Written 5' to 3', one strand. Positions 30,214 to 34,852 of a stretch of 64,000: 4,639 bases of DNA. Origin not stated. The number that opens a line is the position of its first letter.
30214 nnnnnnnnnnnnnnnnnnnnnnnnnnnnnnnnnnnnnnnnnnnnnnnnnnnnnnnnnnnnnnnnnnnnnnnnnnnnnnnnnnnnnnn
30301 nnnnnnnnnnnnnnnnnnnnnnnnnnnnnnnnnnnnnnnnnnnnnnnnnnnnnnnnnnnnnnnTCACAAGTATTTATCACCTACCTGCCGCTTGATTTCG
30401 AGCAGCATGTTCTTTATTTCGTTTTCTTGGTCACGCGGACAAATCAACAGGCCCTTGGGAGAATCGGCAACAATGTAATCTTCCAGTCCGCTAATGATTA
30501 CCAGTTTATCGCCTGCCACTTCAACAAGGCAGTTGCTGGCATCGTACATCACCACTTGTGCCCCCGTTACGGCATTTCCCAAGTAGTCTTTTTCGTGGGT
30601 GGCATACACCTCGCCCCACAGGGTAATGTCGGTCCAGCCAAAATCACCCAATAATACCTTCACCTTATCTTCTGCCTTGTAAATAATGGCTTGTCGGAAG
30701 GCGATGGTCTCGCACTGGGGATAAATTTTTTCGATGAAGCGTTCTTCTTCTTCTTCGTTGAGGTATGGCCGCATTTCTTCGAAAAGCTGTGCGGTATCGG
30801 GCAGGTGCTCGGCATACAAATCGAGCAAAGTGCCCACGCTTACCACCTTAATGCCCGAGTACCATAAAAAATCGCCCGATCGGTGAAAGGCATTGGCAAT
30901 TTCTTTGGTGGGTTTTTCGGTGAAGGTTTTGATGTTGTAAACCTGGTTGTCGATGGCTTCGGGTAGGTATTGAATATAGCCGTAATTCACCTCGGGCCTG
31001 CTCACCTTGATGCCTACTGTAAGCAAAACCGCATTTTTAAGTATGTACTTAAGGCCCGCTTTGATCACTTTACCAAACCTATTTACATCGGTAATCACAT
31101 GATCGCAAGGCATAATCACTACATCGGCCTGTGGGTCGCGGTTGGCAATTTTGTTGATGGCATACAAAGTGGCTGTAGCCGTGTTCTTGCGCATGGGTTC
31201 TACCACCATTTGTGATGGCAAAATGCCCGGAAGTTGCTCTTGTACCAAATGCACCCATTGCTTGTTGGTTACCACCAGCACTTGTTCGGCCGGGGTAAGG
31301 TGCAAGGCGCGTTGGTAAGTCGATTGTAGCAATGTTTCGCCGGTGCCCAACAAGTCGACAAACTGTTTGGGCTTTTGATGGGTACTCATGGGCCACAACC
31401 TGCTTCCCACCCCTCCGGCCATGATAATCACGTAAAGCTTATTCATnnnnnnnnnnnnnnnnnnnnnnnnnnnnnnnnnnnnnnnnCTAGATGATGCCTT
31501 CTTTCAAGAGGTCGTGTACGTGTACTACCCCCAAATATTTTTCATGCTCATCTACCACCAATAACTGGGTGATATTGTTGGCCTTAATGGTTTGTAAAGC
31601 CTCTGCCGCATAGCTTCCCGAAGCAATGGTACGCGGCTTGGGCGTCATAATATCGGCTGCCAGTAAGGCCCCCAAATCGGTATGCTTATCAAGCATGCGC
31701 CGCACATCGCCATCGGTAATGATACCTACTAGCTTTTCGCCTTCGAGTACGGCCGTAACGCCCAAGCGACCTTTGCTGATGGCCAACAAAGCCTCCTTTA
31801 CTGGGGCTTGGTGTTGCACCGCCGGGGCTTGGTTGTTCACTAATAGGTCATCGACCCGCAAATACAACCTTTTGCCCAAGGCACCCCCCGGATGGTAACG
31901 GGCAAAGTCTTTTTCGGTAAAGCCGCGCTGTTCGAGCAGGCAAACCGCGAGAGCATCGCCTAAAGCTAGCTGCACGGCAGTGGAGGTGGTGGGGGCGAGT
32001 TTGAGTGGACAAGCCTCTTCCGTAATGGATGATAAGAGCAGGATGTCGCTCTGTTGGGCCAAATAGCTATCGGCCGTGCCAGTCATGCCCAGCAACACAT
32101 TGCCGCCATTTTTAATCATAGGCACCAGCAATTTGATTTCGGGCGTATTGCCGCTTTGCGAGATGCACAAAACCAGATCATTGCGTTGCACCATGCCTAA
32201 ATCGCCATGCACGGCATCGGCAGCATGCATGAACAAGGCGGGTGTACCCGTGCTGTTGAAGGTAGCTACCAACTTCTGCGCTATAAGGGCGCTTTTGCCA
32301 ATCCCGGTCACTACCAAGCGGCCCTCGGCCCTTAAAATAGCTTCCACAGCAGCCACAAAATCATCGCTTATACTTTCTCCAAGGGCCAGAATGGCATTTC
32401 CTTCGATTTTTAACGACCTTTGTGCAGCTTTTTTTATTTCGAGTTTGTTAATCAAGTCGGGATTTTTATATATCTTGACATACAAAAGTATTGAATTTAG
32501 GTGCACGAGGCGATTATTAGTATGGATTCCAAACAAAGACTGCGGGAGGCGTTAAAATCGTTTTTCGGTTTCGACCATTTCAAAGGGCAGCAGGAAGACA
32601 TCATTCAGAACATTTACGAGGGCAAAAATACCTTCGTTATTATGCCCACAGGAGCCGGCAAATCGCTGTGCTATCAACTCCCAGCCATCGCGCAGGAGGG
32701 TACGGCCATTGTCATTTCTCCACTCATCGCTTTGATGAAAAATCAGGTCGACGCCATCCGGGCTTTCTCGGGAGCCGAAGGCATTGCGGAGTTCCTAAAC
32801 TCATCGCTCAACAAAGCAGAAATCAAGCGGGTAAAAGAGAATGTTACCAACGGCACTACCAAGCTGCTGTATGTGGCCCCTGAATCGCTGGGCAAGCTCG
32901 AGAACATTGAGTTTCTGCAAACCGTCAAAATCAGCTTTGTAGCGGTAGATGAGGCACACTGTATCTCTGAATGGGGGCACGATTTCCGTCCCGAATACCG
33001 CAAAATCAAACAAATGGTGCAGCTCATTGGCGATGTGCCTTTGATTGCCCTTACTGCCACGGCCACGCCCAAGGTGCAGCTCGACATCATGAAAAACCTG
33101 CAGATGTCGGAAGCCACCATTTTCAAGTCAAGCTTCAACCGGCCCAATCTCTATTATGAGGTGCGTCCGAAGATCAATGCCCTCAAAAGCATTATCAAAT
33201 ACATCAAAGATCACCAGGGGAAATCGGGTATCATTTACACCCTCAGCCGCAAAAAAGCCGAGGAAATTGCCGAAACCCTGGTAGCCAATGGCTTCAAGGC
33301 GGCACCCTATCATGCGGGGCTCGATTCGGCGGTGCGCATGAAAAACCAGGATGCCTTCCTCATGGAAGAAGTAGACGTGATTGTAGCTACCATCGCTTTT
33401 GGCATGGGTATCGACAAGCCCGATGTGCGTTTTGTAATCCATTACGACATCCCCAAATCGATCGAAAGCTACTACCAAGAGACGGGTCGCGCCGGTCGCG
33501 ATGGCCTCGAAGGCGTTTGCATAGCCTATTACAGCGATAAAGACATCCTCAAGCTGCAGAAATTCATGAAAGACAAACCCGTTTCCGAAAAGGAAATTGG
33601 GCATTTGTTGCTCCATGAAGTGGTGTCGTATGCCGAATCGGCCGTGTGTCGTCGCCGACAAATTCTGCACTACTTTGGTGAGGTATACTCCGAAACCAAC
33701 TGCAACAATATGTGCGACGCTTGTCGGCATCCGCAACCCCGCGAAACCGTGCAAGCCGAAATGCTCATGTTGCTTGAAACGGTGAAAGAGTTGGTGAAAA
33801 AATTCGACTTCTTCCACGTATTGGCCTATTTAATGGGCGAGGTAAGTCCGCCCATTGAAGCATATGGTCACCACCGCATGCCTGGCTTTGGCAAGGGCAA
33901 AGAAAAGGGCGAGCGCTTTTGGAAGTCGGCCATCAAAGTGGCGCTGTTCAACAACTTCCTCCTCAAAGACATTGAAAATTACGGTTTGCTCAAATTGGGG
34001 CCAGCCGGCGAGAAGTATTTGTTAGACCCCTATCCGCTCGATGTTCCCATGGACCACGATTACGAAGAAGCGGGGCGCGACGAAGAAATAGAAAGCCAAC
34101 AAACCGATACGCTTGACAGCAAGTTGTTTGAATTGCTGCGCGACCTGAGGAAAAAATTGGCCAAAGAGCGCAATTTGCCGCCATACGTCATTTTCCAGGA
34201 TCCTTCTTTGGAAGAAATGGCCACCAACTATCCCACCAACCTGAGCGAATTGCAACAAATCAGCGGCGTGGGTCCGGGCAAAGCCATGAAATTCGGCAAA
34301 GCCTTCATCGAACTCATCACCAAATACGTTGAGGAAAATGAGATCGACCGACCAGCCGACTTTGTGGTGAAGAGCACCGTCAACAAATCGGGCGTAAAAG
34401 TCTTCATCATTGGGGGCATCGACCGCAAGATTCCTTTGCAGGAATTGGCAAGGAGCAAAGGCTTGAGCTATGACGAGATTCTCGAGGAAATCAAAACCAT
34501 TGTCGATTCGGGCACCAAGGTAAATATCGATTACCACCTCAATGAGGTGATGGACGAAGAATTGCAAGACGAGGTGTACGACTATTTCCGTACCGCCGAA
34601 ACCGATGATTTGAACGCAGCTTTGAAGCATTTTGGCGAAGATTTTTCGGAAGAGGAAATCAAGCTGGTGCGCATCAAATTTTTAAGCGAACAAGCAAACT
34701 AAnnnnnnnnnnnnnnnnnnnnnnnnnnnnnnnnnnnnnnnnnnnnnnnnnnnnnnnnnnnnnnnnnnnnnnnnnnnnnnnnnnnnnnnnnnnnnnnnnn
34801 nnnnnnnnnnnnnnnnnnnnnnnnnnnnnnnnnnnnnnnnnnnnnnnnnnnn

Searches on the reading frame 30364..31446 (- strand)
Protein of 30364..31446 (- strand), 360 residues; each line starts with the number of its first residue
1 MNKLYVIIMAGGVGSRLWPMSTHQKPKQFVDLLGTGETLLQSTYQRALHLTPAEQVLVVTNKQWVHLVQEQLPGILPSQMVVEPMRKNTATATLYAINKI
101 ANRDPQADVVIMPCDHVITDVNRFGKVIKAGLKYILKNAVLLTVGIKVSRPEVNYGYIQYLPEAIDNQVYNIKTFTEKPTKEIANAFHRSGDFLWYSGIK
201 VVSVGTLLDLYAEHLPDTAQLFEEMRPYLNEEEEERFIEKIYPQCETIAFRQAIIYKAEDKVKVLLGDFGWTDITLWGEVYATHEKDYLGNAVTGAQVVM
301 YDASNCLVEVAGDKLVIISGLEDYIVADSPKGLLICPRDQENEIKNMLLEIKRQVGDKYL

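Call 62: search_protein_families(library=pfam, proteins=[window:30364-31446:-], max_evalue=0.00001)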
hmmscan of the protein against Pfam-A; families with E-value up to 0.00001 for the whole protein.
window:30364-31446:- (360 aa): 3 families
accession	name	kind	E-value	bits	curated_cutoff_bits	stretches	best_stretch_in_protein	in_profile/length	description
PF00483.29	NTP_transferase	-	3e-28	99.5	21.2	1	6-280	2-235/245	Nucleotidyl transferase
PF22640.1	ManC_GMP_beta-helix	-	1.9e-08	34.5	27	1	297-348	2-52/55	MannoseP isomerase/GMP-like beta-helix domain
PF12804.13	NTP_transf_3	-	9.9e-08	32.8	27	1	6-120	1-100/160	MobA-like NTP transferase domain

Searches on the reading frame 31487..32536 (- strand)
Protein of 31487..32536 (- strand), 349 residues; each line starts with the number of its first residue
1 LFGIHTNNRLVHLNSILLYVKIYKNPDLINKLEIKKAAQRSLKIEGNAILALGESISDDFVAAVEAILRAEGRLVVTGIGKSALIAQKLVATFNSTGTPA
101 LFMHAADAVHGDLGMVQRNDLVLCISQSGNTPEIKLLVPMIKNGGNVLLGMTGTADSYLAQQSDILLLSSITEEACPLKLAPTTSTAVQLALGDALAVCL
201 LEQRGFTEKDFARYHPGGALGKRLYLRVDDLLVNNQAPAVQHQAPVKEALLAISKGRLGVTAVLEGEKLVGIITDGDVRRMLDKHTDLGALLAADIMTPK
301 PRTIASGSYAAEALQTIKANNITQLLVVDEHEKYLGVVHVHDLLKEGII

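Call 62: search_protein_families(library=pfam, proteins=[window:31487-32536:-], max_evalue=0.00001)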
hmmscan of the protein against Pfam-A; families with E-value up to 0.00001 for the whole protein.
window:31487-32536:- (349 aa): 2 families
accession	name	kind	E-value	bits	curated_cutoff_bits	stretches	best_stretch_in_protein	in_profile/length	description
PF01380.27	SIS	-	2.5e-24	86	25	1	68-198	2-130/131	SIS domain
PF00571.33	CBS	-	3.3e-18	66.2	24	1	294-346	2-54/57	CBS domain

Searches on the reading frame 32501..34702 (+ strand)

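Call 62: search_protein_families(library=pfam, proteins=[window:32501-34702:+], max_evalue=0.00001)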
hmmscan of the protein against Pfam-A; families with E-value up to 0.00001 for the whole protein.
window:32501-34702:+ (733 aa): 7 families
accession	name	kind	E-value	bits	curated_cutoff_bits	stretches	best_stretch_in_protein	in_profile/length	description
PF00270.35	DEAD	-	3.8e-29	102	26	1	31-192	4-164/167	DEAD/DEAH box helicase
PF00271.37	Helicase_C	-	1.3e-22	80.6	23.5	1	225-335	3-110/110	Helicase conserved C-terminal domain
PF00570.28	HRDC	-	1.4e-21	76.7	23.8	1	541-606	3-68/68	HRDC domain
PF21220.3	RecQ-1-like_HTH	-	2.1e-21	76.2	27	1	630-679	1-50/51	RecQ-1-like, helix-turn-helix domain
PF16124.10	RecQ_Zn_bind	-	6.2e-15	56.1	25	1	347-409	2-66/66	RecQ zinc-binding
PF09382.16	RQC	-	7.1e-14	52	23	1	418-520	8-110/114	RQC domain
PF04851.21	ResIII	-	5e-07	30.2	22.5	1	31-187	8-161/164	Type III restriction enzyme, res subunit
